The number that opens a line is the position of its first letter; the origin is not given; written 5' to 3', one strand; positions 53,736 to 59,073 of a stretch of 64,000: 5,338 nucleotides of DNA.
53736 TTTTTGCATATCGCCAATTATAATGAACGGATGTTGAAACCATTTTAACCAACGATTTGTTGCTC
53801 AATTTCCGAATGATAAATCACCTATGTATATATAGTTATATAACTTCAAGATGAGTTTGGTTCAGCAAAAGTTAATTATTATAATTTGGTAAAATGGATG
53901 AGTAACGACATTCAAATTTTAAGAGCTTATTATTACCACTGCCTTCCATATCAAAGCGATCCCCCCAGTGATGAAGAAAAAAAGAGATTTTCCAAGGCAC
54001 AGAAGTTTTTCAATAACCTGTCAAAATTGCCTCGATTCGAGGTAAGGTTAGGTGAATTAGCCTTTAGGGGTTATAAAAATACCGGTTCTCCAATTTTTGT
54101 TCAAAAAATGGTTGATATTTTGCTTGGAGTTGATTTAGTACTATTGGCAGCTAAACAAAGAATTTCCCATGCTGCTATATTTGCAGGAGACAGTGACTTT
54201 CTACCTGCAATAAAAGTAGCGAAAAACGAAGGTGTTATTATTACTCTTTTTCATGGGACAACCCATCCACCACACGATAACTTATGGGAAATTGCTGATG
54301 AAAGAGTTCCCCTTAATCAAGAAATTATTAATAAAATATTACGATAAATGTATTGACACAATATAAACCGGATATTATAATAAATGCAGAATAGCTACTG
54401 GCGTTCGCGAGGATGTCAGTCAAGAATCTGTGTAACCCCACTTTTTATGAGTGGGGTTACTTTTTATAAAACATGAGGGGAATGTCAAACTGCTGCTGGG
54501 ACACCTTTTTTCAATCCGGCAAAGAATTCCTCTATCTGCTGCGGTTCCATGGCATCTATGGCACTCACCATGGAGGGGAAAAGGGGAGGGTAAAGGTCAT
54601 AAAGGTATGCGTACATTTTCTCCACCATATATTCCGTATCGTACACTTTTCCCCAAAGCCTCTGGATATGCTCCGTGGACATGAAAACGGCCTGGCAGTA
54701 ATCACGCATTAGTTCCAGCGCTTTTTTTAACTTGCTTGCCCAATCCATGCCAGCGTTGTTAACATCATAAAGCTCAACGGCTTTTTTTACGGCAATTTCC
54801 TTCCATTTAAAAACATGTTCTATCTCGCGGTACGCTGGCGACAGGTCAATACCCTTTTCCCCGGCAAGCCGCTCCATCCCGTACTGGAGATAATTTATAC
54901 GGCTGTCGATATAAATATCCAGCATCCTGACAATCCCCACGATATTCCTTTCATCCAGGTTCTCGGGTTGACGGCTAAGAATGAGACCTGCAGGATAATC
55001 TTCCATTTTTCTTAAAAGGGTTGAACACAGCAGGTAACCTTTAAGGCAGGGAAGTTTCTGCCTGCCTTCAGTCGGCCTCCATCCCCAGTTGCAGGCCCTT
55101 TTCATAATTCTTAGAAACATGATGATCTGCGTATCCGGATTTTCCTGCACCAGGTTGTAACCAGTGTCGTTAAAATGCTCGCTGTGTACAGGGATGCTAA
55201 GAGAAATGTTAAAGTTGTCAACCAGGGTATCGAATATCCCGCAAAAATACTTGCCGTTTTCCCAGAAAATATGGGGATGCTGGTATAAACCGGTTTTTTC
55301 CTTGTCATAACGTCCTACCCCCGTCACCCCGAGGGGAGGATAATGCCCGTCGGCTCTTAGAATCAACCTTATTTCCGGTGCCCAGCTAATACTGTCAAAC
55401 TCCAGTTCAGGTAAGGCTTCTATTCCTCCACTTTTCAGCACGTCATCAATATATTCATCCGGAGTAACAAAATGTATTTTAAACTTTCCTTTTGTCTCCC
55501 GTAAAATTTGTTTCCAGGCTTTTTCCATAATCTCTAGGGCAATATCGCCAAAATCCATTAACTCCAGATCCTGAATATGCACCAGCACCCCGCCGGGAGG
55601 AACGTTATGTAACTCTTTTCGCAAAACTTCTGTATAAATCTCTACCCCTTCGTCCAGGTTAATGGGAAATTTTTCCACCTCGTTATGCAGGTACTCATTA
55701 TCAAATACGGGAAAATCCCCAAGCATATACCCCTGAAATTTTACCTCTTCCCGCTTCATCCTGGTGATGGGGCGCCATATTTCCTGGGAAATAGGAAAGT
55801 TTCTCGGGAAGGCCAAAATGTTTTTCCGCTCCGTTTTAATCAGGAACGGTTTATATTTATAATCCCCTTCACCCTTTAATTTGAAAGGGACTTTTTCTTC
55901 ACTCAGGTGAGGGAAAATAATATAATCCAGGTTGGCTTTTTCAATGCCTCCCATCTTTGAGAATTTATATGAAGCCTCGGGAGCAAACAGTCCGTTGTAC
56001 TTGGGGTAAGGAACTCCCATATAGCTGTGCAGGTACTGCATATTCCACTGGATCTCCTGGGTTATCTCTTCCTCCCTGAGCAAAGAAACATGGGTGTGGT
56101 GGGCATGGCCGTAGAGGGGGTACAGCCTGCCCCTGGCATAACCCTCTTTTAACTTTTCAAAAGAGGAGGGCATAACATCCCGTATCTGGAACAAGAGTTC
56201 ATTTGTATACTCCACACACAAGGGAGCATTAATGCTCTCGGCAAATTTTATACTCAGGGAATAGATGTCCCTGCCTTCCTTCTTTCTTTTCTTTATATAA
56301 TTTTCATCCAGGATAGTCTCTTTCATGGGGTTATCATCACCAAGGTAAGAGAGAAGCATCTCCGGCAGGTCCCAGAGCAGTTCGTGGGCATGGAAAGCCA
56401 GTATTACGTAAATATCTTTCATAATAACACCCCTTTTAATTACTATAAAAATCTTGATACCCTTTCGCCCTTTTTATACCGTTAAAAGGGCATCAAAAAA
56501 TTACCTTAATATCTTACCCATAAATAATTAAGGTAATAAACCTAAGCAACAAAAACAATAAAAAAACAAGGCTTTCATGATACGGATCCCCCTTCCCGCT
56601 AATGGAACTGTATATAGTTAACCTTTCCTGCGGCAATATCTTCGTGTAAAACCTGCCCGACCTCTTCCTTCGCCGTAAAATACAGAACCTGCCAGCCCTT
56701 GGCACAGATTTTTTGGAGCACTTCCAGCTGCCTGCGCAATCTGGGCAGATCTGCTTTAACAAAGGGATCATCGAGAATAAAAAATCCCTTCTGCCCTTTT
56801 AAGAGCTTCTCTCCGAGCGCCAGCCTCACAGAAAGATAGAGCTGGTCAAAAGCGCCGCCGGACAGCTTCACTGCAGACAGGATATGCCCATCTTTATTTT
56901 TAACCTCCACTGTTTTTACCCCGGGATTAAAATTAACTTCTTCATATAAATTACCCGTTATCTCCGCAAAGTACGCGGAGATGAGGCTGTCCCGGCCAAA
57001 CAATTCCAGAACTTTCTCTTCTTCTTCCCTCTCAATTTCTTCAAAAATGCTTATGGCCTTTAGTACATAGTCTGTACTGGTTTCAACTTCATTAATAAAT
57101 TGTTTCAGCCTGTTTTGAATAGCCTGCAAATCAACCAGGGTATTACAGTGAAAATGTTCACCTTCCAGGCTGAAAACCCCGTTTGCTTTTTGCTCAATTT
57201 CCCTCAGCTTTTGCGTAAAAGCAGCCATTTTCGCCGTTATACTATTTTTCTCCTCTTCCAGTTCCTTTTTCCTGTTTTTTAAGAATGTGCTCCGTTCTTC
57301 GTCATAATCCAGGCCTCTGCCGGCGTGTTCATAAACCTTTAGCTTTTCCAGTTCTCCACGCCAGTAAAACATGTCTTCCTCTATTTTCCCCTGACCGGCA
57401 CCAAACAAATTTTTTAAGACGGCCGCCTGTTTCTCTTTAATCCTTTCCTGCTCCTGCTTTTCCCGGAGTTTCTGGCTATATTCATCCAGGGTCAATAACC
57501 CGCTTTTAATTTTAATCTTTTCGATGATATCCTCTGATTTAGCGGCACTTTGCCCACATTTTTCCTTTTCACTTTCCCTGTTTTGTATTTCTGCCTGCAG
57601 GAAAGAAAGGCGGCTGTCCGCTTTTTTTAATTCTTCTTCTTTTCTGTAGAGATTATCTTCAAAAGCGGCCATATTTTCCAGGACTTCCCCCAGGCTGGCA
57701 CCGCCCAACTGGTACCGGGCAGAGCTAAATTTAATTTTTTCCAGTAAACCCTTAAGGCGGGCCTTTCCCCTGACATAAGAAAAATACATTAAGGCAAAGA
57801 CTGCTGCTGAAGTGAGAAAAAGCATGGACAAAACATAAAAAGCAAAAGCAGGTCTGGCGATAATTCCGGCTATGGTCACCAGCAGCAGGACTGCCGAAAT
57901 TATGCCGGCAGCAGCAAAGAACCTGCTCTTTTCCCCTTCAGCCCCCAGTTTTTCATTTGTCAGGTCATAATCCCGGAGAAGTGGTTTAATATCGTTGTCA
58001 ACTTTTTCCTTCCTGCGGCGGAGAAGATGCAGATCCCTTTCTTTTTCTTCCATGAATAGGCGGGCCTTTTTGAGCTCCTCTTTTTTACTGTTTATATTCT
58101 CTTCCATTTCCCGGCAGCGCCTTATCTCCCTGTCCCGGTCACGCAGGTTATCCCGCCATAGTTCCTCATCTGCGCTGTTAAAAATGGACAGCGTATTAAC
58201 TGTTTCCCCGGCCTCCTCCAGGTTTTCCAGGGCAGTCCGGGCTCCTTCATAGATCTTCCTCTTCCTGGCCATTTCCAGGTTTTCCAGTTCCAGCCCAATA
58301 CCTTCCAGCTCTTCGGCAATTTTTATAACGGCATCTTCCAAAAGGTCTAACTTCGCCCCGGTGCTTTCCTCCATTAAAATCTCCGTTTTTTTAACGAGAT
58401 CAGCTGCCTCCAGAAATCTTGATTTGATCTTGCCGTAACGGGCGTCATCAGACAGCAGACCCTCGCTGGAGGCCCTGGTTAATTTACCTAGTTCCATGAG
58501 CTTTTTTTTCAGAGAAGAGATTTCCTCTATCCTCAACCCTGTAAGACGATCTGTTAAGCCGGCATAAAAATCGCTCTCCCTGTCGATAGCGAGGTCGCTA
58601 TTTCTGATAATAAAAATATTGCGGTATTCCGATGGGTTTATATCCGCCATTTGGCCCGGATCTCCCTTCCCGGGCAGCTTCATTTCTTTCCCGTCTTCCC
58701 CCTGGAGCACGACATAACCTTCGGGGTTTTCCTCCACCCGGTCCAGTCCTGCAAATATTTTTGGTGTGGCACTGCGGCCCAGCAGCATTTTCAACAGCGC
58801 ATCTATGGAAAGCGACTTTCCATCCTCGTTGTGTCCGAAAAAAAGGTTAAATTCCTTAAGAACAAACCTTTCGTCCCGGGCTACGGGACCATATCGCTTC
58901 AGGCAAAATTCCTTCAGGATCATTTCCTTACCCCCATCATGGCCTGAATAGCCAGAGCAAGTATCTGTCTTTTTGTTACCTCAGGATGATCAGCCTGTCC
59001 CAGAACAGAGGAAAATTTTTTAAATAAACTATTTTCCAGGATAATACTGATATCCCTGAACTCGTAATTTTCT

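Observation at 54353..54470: Perfect-consensus promoter to terminator unit with no ORF: candidate sRNA at the 3' end of the GH57-like gene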

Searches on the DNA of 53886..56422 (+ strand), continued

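Call 82: search_with_rna_model(model_id=R1, sources=[L152, L150, L151], max_evalue=1, filters=off, show_alignments=3)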
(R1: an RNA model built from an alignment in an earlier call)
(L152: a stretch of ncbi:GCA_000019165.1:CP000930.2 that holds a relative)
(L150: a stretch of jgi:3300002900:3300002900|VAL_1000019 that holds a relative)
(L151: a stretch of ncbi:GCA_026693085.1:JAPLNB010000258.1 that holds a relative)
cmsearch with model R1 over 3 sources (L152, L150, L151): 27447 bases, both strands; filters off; matches with E-value up to 1: 3.
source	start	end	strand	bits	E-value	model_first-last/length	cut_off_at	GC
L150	6643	6689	+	40.8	1.1e-10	1-47/47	no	0.4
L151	5927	5974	+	37.7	1.1e-09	1-47/47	no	0.54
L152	5461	5506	+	35.2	7.4e-09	1-47/47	no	0.43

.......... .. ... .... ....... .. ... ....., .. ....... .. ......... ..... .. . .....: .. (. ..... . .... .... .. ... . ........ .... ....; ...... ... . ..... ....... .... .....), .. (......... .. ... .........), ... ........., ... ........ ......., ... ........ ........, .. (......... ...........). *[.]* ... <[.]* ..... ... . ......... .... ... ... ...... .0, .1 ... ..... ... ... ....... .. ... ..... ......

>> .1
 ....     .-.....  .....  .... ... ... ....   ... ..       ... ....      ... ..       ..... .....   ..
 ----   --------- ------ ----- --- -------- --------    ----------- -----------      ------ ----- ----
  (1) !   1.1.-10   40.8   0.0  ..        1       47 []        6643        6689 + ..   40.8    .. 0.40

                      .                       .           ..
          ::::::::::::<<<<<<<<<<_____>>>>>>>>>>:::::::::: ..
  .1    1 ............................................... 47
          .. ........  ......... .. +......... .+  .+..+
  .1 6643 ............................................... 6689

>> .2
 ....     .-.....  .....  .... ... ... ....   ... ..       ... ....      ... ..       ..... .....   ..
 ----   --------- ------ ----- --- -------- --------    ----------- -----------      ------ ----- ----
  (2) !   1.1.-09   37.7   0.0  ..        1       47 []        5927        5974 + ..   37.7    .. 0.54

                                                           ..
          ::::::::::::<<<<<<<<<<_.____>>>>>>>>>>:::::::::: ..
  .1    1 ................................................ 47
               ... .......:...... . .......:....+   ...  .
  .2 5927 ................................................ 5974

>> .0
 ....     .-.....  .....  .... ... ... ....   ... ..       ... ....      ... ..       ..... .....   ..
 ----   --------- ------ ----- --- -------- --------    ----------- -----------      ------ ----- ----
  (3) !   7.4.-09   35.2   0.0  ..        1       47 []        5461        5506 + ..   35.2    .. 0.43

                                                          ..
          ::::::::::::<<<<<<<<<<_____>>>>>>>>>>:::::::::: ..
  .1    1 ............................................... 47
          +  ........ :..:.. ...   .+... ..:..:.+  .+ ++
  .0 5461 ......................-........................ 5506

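Call 86: search_with_rna_model(model_id=R1, sources=[L001, L003, L004, L005, L006, L007, L008, L009, L010, L011, L012, L013, L014, L015, L016, L017, L018, L019, L020, L021, L022, L023, L024, L025, L026, L027, L028, L029, L030, L031, L032, L033, L034, L035, L036, L037, L038, L039, L040, L041, L042, L043, L044, L045, L062, L063, L064, L065], max_evalue=1)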
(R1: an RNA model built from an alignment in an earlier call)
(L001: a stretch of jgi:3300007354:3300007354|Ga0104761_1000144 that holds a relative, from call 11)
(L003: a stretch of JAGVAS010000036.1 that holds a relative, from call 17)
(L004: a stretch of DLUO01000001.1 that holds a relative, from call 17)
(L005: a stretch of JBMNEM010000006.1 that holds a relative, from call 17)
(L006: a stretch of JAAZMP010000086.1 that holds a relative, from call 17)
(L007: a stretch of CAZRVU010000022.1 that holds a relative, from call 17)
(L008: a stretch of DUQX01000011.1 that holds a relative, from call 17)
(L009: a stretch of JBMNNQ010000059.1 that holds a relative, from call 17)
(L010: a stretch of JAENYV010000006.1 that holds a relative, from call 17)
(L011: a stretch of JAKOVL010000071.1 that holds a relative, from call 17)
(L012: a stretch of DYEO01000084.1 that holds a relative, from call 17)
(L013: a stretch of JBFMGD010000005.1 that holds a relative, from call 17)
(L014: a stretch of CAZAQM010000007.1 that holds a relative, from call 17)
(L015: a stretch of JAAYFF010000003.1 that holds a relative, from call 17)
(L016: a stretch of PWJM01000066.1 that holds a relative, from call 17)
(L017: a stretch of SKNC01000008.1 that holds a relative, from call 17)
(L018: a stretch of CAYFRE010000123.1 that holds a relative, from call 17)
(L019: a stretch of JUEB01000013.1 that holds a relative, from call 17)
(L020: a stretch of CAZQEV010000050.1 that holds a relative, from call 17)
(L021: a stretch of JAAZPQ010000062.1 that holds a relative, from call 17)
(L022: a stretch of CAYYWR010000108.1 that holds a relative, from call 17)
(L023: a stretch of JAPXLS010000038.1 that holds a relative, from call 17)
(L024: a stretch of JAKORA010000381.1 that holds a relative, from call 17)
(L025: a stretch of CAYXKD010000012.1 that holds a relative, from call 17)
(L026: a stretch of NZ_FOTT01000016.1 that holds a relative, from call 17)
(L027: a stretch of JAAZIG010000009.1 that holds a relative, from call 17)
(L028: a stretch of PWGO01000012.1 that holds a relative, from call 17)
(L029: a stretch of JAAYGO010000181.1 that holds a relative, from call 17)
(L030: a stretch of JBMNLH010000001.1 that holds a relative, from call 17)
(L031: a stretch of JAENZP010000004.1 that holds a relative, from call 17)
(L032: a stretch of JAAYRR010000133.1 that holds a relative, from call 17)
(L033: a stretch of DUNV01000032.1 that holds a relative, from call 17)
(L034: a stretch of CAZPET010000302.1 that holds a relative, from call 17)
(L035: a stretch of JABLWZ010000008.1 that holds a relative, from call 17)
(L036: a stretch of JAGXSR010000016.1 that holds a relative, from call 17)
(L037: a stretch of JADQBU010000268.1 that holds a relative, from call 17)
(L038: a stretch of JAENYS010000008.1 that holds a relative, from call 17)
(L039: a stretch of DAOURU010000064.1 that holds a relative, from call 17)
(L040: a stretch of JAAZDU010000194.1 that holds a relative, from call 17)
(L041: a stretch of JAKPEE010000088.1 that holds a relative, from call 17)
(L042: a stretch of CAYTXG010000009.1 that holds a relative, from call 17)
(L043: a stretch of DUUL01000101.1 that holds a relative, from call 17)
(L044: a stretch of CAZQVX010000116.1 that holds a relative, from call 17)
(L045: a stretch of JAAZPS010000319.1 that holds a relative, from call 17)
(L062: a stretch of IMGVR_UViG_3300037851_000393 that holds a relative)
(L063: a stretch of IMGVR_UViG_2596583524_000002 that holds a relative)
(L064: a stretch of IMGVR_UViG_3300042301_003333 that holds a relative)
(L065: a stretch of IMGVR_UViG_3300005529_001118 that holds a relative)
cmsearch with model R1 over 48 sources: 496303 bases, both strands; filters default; matches with E-value up to 1: 6.
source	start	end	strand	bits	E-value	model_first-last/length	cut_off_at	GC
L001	7993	8038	-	46.8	2.2e-11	1-47/47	no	0.5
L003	8095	8140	-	46.8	2.2e-11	1-47/47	no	0.5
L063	3663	3680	+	16.8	0.13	16-34/47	no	0.67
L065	7811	7828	-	16.8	0.13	16-34/47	no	0.67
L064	2766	2785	+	14.7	0.61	15-35/47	no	0.75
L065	11812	11831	+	14.6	0.63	16-34/47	no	0.65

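Call 104: search_rna_families(source=L103, start=1180, end=1345, threshold=evalue, max_evalue=1)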
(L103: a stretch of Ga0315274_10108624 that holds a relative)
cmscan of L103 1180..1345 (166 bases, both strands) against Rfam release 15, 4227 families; matches with E-value up to 1: 0.
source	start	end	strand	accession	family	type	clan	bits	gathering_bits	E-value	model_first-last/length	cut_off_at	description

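Call 105: search_rna_families(source=L141, start=2760, end=2915, threshold=evalue, max_evalue=1)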
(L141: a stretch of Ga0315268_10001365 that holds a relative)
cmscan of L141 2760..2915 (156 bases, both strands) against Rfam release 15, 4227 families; matches with E-value up to 1: 2.
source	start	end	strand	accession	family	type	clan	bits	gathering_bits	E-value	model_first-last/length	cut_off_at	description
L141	2802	2892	+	RF01859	Phe_leader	Cis-reg; leader;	-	20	55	0.23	1-125/125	no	Phenylalanine leader peptide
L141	2824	2893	+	RF02837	anti-hemB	Gene; sRNA;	-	16.2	49.5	0.096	1-81/81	no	Burkholderia RNA 7 (anti-hemB)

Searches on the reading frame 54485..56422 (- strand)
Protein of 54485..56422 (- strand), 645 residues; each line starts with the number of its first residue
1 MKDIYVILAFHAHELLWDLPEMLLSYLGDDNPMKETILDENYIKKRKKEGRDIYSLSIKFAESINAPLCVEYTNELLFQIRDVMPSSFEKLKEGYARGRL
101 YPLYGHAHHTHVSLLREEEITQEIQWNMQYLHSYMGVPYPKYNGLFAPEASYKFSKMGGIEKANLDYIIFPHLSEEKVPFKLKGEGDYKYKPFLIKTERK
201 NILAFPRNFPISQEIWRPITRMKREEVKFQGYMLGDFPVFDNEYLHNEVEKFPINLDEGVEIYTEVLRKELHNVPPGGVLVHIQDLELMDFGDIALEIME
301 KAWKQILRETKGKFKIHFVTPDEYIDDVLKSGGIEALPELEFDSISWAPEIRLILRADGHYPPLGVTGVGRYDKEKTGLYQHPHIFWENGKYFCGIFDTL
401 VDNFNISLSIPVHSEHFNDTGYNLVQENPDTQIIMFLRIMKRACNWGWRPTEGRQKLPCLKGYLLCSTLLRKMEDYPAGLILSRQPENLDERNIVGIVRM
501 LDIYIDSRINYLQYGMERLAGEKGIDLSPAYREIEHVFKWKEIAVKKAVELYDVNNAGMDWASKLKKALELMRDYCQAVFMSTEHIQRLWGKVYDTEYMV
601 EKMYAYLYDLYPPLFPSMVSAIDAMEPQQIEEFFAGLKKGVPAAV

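Call 10: search_protein_families(library=pfam, proteins=[window:54485-56422:-], max_evalue=0.01)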
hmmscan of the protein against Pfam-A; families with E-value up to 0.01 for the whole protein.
window:54485-56422:- (645 aa): 0 families

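Call 11: find_encoding_contigs(protein=window:54485-56422:-, flank=6000, max_places=10)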
Protein window:54485-56422:- (645 aa): 3 contigs read that carry it; 2 places shown.
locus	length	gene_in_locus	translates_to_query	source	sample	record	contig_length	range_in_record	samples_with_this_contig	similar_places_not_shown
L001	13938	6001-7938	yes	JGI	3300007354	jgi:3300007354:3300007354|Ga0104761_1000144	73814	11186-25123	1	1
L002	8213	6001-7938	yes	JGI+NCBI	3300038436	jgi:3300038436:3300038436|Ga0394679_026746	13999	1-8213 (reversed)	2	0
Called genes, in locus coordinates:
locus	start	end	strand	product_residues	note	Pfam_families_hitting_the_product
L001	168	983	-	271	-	PF01476:LysM, PF07486:Hydrolase_2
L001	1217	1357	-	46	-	-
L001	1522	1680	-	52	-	-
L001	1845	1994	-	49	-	-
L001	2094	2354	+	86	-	PF10942:DUF2619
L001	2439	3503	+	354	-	PF00149:Metallophos, PF12850:Metallophos_2 (weak)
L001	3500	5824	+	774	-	-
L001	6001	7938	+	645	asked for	-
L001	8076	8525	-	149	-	PF01936:NYN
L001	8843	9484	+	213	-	PF14338:Mrr_N, PF04471:Mrr_cat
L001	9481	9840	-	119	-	-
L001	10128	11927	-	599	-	PF02922:CBM_48 (weak), PF00128:Alpha-amylase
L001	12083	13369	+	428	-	PF21269:TreT_GT1, PF00534:Glycos_transf_1, PF13692:Glyco_trans_1_4, PF13524:Glyco_trans_1_2 (weak)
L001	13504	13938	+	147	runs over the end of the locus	PF02577:BFN_dom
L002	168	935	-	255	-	PF01476:LysM, PF07486:Hydrolase_2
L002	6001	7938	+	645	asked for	-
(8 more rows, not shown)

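Call 17: find_related_loci(query=window:54485-56422:-, collection=genome_contigs, flank=6000)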
Query window:54485-56422:- (645 aa) in genome_contigs; peptide patterns used: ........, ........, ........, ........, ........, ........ (x = any residue, [..] = any of these).
70 stretches matched a pattern; 43 encode a relative of the query (tblastn E <= 1e-3); 43 distinct loci.
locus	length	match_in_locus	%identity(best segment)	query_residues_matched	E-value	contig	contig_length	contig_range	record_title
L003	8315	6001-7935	93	1-645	0e+0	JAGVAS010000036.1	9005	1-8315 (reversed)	MAG: Desulfovibrio sp. isolate DeMMO6_36 c_000000033010, whole genome shotgun sequence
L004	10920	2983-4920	80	1-645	0e+0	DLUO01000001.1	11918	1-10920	MAG TPA_asm: Bacillota bacterium isolate UBA9862 contig_10711, whole genome shotgun sequence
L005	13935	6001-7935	72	1-645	0e+0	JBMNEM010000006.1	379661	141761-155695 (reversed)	MAG: Dethiobacteria bacterium isolate SBF912LR0HQ0129 contig_35966, whole genome shotgun sequence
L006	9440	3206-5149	76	1-645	0e+0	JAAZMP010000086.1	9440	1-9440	MAG: Bacillota bacterium isolate AS23ysBPME_85 114805_AS23, whole genome shotgun sequence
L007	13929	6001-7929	71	1-643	0e+0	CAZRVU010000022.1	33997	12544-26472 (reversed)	MAG TPA_asm: uncultured Desulfovibrionaceae bacterium isolate binchicken_co39_631 genome assembly, contig: NODE_3051_len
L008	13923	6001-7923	70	1-641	0e+0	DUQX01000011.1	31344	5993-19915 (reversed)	MAG TPA_asm: Bacillota bacterium isolate AS08sgBPME_442 13581_AS08, whole genome shotgun sequence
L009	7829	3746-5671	68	1-642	0e+0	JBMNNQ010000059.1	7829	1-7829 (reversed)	MAG: Dethiobacteria bacterium isolate SBF912SR8HQ0008 scaffold_19353_c1, whole genome shotgun sequence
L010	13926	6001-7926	67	1-643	0e+0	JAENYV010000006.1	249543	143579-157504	MAG: Dethiobacter alkaliphilus isolate BL5_bin.7 BL5_bin7_NODE_23_length_249543_cov_23.071282, whole genome shotgun sequ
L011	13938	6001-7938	66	1-645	0e+0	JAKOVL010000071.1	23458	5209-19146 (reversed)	MAG: Bacillota bacterium isolate JPNG_maxbin.054 k201_183579, whole genome shotgun sequence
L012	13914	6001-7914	69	1-641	0e+0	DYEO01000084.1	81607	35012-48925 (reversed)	MAG TPA_asm: Dethiobacter sp. isolate Tomsk_51_21 Tomsk_k141_77279, whole genome shotgun sequence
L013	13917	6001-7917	66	1-638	0e+0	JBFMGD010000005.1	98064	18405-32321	MAG: Bacillota bacterium isolate MAG288 MAG288_5, whole genome shotgun sequence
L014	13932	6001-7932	65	1-645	0e+0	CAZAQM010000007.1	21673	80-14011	MAG TPA_asm: uncultured Dethiobacter sp. isolate binchicken_co39_531 genome assembly, contig: NODE_5870_length_21673_cov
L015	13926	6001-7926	65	1-645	0e+0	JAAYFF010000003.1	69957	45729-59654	MAG: Bacillota bacterium isolate AS07pgkLD_49 5151_AS07, whole genome shotgun sequence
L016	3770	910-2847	64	1-645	0e+0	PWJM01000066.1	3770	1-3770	MAG: Syntrophomonadaceae bacterium isolate CSSed10_148R1 CS-Sed10-C92293, whole genome shotgun sequence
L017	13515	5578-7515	64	1-645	0e+0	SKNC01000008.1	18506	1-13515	MAG: Bacillota bacterium isolate CSSed162cmA_272R1 CSSed16-2cmA-6782, whole genome shotgun sequence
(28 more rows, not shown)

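Call 61: search_protein_families(library=ncbifam, proteins=[window:54485-56422:-], max_evalue=0.01)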
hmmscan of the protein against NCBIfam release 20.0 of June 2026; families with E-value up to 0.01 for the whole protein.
window:54485-56422:- (645 aa): 0 families

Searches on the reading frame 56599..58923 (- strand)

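Call 10: search_protein_families(library=pfam, proteins=[window:56599-58923:-], max_evalue=0.01)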
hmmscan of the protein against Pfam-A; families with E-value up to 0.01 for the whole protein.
window:56599-58923:- (774 aa): 1 family
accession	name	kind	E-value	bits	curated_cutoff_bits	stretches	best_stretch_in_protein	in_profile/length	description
PF13514.12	AAA_27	-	0.00085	19.4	22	1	1-49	1-52/206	AAA domain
